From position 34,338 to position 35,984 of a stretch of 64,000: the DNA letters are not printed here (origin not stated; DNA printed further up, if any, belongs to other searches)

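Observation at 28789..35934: Four-gene accessory operon: Slam-like outer-membrane protein, FecR-domain cargo, adenylating enzyme and TPR-GT41 glycosyltransferase. Candidate undescribed modification-plus-export system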

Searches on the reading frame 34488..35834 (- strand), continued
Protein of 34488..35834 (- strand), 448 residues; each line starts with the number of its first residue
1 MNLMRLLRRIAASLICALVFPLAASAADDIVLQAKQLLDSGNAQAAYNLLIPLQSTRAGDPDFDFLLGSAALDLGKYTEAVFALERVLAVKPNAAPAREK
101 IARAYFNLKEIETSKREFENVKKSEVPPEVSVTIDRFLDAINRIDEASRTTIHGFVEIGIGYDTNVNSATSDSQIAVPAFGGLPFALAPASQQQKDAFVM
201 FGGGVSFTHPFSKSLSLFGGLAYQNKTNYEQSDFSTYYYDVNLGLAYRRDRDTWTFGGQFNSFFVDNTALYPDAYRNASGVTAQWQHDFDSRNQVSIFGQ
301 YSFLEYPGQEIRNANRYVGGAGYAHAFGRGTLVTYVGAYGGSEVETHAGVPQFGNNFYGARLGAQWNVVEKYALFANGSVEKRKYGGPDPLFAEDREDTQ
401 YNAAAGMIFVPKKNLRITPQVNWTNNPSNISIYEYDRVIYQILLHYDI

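Call 44: fold_search(model_id=the predicted structure, library=pdb)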
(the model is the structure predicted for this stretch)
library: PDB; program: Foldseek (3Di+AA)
matches with E <= 10: 1521; with E <= 0.001: 578
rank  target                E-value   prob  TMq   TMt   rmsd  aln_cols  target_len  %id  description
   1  9b8h_A                1.2e-11  1.00  0.39  0.32  12.0       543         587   10  Cryo-EM structure of E. coli cellulose synthase subunit C with cellotetraose (released 2025-02-19)
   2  9b8a                  1.3e-11  1.00  0.37  0.32  12.5       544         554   10  Cryo-EM structure of E. coli cellulose synthase subunit C (released 2025-02-19)
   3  2iwv_A                6.8e-10  1.00  0.46  0.70   4.9       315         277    9  Structure of the monomeric outer membrane porin OmpG in the open and closed conformation (released 2006-08-14)
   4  2wvp                  7.7e-10  1.00  0.43  0.68   5.4       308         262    9  Synthetically modified OmpG (released 2010-07-14)
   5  8wv0_B                8.2e-10  1.00  0.39  0.51   9.0       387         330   12  Outer membrane porin of Burkholderia pseudomallei (BpsOmp38) (released 2024-10-30)
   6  8jto                  9.3e-10  1.00  0.40  0.50   9.1       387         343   13  Outer membrane porin of Burkholderia pseudomallei (BpsOmp38) in complex with ceftazidime (released 2024-06-26)
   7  2r4o_A                1.1e-09  1.00  0.33  0.35  11.5       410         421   12  Crystal structure of the long-chain fatty acid transporter FadL mutant delta NPA (released 2008-09-16)
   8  2r89_A                1.2e-09  1.00  0.36  0.42   9.8       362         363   11  Crystal structure of the long-chain fatty acid transporter FadL mutant delta N3 (released 2008-09-23)
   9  2r88_A                1.4e-09  1.00  0.37  0.44   9.2       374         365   12  Crystal structure of the long-chain fatty acid transporter FadL mutant delta S3 kink (released 2008-09-23)
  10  2r4l_C                1.4e-09  1.00  0.34  0.36  11.3       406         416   11  Crystal structure of the long-chain fatty acid transporter FadL mutant P34A (released 2008-09-16)
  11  8wv0_A                1.4e-09  1.00  0.38  0.49   9.2       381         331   12  Outer membrane porin of Burkholderia pseudomallei (BpsOmp38) (released 2024-10-30)
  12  1t16_A                1.4e-09  1.00  0.32  0.34  11.6       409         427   12  Crystal structure of the bacterial fatty acid transporter FadL from Escherichia coli (released 2004-06-15)
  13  3pgs_B                1.5e-09  1.00  0.33  0.35  11.4       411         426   11  Phe3Gly mutant of EcFadL (released 2011-05-25)
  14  2r4l_B                1.9e-09  1.00  0.35  0.37  11.9       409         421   10  Crystal structure of the long-chain fatty acid transporter FadL mutant P34A (released 2008-09-16)
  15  2x9k                  2.6e-09  1.00  0.44  0.66   6.3       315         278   10  Structure of a E.coli porin (released 2011-01-26)
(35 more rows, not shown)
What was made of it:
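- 34488..35834 (-): Type XI secretion (Slam-like, DUF560/SlipAM) outer-membrane protein: signal peptide, TPR domain (aa ~30-146) and a 14-strand beta-barrel (aa ~150-448). The likely true start is the ATG at 35825 (445 aa). Foldseek hits are BcsC (TPR plus barrel) and OmpG (14 strands, TM 0.70) (call 44).
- The best Foldseek hit of the OMP model is BcsC; PelBC and PgaA-type secretins also appear (call 44).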
